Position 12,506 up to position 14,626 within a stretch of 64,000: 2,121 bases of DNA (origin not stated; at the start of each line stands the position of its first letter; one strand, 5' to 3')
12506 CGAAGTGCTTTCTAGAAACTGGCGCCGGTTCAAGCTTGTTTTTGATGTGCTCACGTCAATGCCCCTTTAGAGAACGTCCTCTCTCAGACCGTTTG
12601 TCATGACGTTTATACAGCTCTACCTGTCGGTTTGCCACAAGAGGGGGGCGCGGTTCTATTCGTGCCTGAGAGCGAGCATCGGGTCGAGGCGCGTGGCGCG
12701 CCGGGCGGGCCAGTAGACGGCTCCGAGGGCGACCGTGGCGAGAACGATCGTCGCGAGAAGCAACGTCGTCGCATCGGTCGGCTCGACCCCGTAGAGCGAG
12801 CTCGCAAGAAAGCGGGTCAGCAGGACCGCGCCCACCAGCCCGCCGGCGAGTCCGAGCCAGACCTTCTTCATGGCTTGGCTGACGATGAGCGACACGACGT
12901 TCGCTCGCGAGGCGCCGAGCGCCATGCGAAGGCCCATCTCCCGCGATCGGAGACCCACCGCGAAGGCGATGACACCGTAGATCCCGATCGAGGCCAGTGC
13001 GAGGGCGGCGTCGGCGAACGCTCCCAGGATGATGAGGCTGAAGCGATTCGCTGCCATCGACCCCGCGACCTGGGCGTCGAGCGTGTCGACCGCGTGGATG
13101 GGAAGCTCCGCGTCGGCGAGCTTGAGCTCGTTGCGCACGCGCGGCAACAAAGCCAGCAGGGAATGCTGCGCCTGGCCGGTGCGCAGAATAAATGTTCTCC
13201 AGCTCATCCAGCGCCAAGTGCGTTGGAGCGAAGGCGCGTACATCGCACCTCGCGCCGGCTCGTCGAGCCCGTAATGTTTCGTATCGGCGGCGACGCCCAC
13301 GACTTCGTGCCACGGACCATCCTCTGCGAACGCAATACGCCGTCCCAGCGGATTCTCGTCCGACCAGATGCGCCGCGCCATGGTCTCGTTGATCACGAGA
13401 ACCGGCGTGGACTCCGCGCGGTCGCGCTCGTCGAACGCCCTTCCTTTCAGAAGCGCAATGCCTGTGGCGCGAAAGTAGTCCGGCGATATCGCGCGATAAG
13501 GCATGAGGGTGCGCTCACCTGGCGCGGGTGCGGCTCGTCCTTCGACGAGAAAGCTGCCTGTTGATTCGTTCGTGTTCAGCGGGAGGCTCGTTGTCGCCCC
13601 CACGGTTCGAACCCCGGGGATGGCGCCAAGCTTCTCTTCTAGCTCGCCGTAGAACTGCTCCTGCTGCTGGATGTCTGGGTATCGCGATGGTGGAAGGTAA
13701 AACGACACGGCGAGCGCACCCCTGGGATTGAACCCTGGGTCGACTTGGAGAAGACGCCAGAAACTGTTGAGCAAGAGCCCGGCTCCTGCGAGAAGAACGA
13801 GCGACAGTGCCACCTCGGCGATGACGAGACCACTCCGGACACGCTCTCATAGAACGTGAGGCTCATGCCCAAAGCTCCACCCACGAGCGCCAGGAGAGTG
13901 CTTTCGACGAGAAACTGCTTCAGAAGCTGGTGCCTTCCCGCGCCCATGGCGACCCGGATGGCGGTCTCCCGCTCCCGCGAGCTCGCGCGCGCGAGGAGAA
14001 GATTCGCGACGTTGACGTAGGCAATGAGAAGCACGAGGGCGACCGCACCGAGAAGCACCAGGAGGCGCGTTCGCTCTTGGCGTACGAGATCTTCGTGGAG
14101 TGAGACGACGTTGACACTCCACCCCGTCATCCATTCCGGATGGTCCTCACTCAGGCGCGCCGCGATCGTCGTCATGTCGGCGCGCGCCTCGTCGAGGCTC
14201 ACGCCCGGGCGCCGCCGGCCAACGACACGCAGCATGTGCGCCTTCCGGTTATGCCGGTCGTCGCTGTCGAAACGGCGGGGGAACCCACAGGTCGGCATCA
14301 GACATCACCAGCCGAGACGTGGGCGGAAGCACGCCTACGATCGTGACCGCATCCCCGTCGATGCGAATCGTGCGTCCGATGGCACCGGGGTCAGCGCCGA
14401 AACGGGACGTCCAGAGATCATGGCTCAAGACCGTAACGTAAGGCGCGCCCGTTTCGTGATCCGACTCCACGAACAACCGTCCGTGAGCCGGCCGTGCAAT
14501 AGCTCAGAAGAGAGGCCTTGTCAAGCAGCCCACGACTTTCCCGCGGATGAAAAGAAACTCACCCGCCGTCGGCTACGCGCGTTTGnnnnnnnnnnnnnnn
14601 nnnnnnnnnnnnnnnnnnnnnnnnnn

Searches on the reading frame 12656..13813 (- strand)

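Call 35: search_protein_families(library=pfam, max_evalue=0.00001, proteins=[window:12656-13813:-])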
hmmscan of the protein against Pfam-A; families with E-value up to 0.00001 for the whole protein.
window:12656-13813:- (385 aa): 2 families
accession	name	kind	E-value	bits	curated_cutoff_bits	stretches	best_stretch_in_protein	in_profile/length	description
PF12704.14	MacB_PCD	-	7.5e-11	43.1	27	1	60-206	64-185/207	MacB-like periplasmic core domain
PF02687.27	FtsX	-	1.9e-08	34.8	25.5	1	269-377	6-119/120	FtsX-like permease C-terminal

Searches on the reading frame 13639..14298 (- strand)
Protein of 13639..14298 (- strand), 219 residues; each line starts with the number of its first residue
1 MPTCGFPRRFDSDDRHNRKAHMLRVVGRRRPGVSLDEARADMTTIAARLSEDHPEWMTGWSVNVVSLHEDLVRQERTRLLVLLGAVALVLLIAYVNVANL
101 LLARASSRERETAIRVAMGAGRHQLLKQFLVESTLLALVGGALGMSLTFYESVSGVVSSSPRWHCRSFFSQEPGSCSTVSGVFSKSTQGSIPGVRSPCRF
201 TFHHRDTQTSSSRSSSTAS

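Call 89: search_protein_families(library=pfam, max_evalue=0.001, proteins=[window:13639-14298:-])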
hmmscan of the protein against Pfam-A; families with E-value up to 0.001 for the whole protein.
window:13639-14298:- (219 aa): 1 family
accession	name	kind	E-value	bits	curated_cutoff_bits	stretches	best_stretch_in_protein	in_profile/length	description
PF02687.27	FtsX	-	1.7e-10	41.4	25.5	1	85-149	3-67/120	FtsX-like permease C-terminal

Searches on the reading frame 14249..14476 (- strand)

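Call 89: search_protein_families(library=pfam, max_evalue=0.001, proteins=[window:14249-14476:-])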
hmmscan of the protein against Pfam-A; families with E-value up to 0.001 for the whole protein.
window:14249-14476:- (75 aa): 1 family
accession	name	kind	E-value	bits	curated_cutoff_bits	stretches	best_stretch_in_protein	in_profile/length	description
PF12704.14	MacB_PCD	-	2.6e-11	44.7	27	1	2-69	111-173/207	MacB-like periplasmic core domain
